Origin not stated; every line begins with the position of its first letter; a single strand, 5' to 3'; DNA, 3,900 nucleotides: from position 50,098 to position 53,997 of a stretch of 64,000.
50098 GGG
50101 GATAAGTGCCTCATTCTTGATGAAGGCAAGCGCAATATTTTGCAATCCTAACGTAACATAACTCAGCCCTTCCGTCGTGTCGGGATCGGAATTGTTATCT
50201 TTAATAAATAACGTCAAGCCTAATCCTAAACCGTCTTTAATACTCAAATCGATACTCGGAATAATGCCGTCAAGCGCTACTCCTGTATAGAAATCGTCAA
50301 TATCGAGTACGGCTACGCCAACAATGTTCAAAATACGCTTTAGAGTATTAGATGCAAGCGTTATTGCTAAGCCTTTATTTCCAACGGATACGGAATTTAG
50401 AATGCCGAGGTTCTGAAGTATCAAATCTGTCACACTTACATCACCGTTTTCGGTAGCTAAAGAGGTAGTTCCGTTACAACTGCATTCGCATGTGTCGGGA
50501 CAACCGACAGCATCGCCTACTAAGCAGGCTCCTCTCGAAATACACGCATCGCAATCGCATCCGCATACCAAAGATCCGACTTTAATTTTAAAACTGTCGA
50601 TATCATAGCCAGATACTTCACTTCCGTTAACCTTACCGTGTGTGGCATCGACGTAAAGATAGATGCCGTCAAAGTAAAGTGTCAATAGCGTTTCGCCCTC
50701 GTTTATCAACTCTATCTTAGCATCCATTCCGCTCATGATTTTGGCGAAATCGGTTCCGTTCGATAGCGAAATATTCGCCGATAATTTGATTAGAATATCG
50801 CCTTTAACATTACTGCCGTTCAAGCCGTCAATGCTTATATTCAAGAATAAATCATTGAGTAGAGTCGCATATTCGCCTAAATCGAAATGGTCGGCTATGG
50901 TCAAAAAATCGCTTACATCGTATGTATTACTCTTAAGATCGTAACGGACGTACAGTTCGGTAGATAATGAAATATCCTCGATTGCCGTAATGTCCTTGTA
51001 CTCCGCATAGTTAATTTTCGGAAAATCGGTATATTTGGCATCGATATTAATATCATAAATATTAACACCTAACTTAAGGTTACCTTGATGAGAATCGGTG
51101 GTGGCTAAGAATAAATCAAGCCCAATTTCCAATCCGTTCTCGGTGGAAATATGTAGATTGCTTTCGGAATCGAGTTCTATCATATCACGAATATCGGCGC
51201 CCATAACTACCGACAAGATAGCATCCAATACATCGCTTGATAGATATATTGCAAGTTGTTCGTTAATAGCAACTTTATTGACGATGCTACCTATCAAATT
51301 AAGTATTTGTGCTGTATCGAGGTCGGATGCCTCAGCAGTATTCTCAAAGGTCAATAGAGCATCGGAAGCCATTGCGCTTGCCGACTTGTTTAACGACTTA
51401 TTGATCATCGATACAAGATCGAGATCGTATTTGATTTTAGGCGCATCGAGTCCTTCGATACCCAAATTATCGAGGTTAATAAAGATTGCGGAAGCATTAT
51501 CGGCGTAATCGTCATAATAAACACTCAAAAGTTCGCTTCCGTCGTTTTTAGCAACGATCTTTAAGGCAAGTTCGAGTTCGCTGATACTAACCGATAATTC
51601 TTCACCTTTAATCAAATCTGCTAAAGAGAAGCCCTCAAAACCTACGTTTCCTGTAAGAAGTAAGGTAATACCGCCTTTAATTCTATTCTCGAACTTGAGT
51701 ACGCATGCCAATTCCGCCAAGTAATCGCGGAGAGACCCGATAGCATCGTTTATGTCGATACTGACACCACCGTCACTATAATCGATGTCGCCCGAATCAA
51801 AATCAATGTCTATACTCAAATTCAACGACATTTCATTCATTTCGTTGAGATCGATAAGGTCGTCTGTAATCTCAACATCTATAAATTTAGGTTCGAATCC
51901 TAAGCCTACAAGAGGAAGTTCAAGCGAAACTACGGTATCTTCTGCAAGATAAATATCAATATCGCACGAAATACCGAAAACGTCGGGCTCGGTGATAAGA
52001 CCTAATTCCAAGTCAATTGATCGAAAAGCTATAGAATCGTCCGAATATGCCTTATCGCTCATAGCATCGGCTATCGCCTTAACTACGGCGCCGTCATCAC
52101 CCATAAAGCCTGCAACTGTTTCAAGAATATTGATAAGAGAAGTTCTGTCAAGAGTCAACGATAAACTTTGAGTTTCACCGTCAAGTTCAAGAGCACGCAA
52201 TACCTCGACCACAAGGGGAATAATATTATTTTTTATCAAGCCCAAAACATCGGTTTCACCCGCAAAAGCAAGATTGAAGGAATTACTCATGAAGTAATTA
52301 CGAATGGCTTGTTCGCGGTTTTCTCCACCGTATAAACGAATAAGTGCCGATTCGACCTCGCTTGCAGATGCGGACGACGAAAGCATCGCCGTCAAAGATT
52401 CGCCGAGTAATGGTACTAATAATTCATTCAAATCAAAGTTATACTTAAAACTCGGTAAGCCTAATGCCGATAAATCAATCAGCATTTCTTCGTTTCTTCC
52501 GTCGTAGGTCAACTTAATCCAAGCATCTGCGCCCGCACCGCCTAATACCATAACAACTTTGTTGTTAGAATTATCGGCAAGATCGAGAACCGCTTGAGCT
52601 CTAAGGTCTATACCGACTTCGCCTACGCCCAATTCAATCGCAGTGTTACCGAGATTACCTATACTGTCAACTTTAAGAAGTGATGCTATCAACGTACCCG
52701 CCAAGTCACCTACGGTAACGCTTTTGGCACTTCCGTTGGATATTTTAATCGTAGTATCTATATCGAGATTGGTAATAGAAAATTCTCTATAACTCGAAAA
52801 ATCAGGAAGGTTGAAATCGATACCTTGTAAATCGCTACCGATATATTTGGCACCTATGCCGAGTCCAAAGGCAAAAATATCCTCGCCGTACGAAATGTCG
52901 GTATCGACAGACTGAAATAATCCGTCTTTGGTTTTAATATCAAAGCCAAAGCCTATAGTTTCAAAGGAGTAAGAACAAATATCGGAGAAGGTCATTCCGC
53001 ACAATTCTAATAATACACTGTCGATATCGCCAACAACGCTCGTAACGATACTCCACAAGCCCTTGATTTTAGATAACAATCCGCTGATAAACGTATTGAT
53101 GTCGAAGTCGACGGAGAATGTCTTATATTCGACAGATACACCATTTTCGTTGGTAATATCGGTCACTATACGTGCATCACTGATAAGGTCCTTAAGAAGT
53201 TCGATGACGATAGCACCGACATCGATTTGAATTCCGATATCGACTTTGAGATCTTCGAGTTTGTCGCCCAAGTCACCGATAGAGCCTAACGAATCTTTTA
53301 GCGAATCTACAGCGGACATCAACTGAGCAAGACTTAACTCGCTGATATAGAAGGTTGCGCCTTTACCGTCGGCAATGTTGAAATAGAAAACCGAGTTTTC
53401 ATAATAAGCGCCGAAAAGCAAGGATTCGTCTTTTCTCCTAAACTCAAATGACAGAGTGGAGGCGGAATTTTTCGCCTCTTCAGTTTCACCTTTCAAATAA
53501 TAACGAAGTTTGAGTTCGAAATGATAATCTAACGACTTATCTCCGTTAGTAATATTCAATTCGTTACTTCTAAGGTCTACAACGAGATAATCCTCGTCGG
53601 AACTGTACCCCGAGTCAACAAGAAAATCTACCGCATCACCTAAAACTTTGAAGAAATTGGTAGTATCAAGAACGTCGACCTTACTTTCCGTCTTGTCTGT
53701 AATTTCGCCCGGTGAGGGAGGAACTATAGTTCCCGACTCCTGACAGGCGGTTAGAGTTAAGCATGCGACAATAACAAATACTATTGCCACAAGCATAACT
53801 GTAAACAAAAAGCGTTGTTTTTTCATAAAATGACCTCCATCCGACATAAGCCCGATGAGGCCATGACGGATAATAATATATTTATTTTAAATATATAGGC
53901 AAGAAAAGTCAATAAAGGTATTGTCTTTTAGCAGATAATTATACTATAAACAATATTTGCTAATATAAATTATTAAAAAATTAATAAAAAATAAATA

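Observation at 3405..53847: Two adjacent giant ORFs (about 10.45k and 6.29k codons) occupy about 79% of the window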

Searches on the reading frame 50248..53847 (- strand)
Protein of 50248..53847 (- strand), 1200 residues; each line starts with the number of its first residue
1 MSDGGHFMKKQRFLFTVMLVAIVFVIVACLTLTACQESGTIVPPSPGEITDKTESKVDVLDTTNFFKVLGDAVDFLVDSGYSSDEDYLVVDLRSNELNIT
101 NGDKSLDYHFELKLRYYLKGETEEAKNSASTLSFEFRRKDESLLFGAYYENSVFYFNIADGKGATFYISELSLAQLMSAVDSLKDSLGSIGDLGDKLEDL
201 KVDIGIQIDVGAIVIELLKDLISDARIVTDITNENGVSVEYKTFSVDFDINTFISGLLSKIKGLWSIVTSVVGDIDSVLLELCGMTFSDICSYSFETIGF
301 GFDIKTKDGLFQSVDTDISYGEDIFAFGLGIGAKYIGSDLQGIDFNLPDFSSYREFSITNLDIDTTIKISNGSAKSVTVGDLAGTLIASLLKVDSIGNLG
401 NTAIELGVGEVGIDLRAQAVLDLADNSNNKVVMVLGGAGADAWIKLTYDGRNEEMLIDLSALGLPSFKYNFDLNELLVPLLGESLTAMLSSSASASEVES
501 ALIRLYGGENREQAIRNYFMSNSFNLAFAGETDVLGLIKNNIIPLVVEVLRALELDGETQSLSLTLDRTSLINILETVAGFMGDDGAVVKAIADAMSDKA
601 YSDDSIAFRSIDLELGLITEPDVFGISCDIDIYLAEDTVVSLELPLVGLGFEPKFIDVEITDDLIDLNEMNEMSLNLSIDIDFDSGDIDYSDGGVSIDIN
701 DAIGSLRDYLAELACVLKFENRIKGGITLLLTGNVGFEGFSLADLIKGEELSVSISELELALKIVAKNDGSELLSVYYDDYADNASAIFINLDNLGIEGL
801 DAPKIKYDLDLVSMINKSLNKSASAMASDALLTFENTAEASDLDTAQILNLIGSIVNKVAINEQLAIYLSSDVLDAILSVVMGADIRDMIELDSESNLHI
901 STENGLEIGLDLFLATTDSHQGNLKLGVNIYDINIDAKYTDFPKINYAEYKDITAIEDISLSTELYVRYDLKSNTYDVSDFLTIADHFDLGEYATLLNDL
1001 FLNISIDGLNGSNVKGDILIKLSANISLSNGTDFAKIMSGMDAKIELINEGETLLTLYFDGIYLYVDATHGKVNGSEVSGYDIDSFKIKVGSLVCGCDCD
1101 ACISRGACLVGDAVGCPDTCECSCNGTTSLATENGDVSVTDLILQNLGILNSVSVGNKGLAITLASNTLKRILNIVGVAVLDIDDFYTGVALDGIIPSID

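Call 10: search_protein_families(library=pfam, proteins=[window:50848-53847:-], max_evalue=0.01)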
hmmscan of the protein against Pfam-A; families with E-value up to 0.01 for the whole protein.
window:50848-53847:- (1000 aa): 0 families

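Call 19: find_homologous_proteins(query=window:50248-53847:-, max_evalue=0.00001)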
Query window:50248-53847:- (1200 aa): 1 proteins with E <= 0.00001 among 8000 candidates.
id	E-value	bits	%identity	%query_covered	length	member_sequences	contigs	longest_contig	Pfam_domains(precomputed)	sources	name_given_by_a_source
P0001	0.0e+0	1494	60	93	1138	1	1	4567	-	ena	-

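Call 20: find_encoding_contigs(protein=P0001, flank=10000)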
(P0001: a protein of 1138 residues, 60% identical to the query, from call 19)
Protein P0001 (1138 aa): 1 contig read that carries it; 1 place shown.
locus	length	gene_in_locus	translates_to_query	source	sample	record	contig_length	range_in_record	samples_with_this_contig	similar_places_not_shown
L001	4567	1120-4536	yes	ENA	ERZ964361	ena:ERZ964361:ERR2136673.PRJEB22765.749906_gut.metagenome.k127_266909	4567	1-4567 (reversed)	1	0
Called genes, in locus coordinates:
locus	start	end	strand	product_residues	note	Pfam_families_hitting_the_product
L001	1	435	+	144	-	?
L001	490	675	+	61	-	-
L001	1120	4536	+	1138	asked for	-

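Call 24: find_related_loci(query=window:50248-53826:-, collection=genome_contigs, flank=10000)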
Query window:50248-53826:- (1193 aa) in genome_contigs; peptide patterns used: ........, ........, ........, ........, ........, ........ (x = any residue, [..] = any of these).
114 stretches matched a pattern; 2 encode a relative of the query (tblastn E <= 1e-3); 2 distinct loci.
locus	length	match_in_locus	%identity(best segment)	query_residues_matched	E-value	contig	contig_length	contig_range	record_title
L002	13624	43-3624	84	1-1193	0e+0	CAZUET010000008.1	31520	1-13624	MAG TPA_asm: uncultured Christensenellaceae bacterium isolate SRP350583_co2_557 genome assembly, contig: NODE_1879_lengt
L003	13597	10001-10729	28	1050-1179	2e-8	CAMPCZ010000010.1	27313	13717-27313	MAG: uncultured Clostridia bacterium isolate SRR873610_bin.24_metaWRAP_v1.3_MAG genome assembly, contig: NODE_2705_lengt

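Call 93: search_protein_families(library=ncbifam, proteins=[window:50848-53847:-], max_evalue=0.01)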
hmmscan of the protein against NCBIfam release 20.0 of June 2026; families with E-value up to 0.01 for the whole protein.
window:50848-53847:- (1000 aa): 0 families

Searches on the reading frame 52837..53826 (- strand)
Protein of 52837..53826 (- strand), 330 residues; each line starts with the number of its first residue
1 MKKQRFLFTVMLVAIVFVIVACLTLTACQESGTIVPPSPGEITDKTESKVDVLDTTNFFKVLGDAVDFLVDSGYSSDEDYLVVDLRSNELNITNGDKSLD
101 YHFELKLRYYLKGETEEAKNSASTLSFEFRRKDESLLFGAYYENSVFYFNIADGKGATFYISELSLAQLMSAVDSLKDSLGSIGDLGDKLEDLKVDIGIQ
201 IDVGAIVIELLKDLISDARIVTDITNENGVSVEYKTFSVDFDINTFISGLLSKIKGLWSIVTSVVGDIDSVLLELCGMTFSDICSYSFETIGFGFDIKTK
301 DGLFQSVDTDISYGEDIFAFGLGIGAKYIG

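Call 90: search_solved_structures(query=window:52837-53826:-, max_evalue=0.01)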
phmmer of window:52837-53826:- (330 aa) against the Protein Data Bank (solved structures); distinct sequences matched with E-value up to 0.01: 0.
